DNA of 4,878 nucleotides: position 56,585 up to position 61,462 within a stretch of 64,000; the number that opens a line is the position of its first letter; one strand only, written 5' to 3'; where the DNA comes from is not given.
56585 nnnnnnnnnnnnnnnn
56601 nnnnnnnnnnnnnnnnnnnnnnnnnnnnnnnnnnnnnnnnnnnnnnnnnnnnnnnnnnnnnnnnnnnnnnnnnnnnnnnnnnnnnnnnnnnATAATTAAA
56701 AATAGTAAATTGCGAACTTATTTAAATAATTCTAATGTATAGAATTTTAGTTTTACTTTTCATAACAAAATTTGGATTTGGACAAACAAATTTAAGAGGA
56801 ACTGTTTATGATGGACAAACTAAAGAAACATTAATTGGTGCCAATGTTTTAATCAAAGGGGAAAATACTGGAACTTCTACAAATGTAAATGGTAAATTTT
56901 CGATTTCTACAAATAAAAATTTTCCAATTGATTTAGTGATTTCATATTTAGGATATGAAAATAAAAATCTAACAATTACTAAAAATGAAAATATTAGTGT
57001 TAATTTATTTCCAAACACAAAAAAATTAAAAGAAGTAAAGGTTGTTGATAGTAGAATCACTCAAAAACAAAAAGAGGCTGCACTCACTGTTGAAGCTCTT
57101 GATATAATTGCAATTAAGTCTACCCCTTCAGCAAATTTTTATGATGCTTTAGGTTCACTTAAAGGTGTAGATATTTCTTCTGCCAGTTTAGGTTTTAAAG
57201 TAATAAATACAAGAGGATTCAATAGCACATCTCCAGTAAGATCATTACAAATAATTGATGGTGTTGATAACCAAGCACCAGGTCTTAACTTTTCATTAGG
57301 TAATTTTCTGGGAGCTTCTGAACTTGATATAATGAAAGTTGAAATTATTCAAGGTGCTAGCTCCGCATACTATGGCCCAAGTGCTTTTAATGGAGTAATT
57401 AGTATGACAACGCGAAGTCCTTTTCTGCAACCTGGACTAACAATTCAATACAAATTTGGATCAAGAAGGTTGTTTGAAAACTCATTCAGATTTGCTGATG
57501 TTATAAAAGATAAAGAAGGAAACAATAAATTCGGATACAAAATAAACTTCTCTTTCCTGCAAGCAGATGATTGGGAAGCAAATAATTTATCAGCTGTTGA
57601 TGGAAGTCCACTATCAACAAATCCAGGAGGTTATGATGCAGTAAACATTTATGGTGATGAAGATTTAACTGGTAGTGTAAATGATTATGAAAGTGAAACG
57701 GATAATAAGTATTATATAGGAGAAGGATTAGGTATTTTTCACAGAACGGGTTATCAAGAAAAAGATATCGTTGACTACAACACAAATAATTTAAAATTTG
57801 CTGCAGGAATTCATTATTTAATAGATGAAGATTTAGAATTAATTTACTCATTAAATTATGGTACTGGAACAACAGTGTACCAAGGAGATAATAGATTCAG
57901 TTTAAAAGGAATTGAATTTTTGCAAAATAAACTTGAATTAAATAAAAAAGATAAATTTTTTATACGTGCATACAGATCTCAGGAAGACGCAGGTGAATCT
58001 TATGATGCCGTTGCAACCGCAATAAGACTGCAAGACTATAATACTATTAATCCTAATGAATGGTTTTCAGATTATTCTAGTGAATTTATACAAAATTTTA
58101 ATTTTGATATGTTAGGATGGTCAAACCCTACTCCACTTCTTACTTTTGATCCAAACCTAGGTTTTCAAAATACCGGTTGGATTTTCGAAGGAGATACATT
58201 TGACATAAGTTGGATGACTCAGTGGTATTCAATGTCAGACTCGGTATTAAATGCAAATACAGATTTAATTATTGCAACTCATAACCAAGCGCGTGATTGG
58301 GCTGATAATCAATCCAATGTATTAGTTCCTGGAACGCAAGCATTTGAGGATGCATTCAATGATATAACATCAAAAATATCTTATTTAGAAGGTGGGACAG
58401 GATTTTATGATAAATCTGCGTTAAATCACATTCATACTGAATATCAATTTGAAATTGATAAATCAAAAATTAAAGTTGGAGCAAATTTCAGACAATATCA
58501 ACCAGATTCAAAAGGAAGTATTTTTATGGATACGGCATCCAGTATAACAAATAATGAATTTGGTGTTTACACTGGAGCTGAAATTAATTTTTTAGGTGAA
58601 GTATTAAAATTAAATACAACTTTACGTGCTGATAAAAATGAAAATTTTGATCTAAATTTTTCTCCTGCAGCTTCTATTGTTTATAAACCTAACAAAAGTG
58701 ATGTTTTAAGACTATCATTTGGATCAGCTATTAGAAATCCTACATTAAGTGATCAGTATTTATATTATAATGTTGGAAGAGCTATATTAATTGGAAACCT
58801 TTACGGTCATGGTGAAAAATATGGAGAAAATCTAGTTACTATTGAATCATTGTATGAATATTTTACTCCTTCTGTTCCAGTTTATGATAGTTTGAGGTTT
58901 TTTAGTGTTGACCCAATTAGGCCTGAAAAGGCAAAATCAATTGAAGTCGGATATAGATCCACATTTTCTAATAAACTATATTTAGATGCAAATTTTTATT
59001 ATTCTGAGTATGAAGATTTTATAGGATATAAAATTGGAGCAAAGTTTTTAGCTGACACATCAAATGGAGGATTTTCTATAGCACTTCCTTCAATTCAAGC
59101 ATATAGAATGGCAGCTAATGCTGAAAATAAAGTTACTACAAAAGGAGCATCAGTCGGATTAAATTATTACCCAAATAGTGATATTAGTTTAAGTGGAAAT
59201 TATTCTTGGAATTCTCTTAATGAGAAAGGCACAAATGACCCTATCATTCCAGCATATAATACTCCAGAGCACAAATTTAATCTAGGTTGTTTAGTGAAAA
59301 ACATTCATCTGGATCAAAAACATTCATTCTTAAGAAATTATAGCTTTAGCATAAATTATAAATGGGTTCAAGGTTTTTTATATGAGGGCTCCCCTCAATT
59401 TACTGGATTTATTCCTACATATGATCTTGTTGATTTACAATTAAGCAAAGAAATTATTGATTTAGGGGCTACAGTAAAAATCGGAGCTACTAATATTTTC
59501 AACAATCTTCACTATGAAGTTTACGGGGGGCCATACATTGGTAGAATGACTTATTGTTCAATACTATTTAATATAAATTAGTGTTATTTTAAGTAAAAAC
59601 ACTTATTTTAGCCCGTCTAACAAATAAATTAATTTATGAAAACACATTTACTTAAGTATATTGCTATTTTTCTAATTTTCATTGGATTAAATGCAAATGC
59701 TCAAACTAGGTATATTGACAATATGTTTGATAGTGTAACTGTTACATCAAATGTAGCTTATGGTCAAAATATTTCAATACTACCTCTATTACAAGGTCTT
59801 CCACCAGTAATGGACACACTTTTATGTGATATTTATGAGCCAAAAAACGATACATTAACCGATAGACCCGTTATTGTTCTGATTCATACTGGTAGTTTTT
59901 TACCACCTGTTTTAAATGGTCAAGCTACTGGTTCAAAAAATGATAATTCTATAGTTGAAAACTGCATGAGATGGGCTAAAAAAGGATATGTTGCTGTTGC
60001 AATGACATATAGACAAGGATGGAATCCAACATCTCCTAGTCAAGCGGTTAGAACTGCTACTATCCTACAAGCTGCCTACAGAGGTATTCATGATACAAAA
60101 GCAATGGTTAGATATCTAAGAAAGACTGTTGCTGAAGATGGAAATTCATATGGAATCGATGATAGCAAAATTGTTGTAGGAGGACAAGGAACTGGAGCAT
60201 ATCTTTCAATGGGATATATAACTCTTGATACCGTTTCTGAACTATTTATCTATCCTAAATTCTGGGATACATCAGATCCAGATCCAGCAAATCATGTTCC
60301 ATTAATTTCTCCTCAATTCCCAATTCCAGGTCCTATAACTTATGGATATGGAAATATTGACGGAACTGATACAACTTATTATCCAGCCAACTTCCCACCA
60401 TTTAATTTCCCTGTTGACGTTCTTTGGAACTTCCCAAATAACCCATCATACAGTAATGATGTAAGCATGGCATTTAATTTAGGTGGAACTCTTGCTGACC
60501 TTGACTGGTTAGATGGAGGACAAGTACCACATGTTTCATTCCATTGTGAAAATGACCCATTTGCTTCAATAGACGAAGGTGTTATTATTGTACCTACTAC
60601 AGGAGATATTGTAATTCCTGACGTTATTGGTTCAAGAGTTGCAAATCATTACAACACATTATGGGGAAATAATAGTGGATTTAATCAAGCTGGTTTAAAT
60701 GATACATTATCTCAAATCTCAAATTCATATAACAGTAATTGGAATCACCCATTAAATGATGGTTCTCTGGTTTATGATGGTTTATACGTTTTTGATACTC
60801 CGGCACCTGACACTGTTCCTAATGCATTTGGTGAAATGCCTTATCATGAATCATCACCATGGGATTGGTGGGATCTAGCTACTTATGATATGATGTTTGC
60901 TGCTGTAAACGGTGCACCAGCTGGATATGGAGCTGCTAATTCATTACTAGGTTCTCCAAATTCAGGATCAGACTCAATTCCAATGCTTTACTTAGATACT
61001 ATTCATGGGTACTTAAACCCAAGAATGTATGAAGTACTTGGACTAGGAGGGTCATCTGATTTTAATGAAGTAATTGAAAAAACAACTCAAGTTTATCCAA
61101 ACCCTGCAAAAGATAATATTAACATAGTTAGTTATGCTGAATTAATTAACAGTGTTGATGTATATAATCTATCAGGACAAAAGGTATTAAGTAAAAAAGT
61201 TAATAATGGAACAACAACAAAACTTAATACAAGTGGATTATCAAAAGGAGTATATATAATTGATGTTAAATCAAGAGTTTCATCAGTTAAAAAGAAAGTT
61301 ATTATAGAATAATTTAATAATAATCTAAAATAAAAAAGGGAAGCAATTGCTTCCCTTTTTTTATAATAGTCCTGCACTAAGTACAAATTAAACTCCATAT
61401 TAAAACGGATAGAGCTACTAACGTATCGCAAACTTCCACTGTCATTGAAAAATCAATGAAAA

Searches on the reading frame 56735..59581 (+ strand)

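Call 30: search_protein_families(library=pfam, max_evalue=0.00001, proteins=[window:56735-59581:+])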
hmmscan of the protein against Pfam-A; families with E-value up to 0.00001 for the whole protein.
window:56735-59581:+ (948 aa): 4 families
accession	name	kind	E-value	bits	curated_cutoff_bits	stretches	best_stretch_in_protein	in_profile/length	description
PF00593.30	TonB_dep_Rec_b-barrel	-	2.5e-27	97.3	27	1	462-920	21-435/436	TonB dependent receptor-like, beta-barrel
PF13715.12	CarbopepD_reg_2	-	2.5e-19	69.5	32.2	1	21-103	2-88/88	CarboxypepD_reg-like domain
PF07715.20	Plug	-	5e-11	43.5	23.9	1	112-221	2-107/107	TonB-dependent Receptor Plug Domain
PF13620.12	CarboxypepD_reg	-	6.7e-10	39.6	32.3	1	20-89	2-77/82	Carboxypeptidase regulatory-like domain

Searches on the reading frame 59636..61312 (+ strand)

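Call 30: search_protein_families(library=pfam, max_evalue=0.00001, proteins=[window:59636-61312:+])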
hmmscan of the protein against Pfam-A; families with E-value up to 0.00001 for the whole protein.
window:59636-61312:+ (558 aa): 2 families
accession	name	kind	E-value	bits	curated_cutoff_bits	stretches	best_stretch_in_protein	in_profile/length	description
PF18962.6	Por_Secre_tail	-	3.4e-15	56.5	27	1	486-557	1-75/75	Secretion system C-terminal sorting domain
PF20434.5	BD-FAE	-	7.8e-10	39.1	26.8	1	64-192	1-104/215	BD-FAE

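Call 46: search_protein_families(library=ncbifam, max_evalue=0.01, proteins=[window:59636-61312:+])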
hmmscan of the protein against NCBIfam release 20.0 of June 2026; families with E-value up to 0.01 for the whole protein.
window:59636-61312:+ (558 aa): 7 families
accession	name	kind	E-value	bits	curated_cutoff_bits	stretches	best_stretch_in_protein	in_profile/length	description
NF038113.1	T9SSA_dep_M36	equivalog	1.1e-15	57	885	1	474-557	786-868/869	T9SS-dependent M36 family metallopeptidase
TIGR04183.1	Por_Secre_tail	domain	1.6e-12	47.2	23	1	486-557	1-71/72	T9SS type A sorting domain-containing protein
NF033708.1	T9SS_Cterm_ChiA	domain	4.4e-10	39.3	40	1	504-557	1-54/55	T9SS sorting signal type C domain-containing protein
NF050177.1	TapA_OM_Porphy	equivalog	1.4e-05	24.1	500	1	480-558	465-544/544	TapA/TapC family T9SS-dependent outer membrane protein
NF052644.1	T9SS_DNase_Rie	equivalog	0.00012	21.5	260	1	505-556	200-249/251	T9SS-dependent surface endonuclease, AS87_RS02955 family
NF052323.1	T9SSA_dep_M6i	equivalog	0.0044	15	600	1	481-557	955-1037/1043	T9SS-dependent M6-like inactivated metalloprotease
NF041556.1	tannase_B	equivalog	0.0076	15.6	300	0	74-191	61-169/463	subtype B tannase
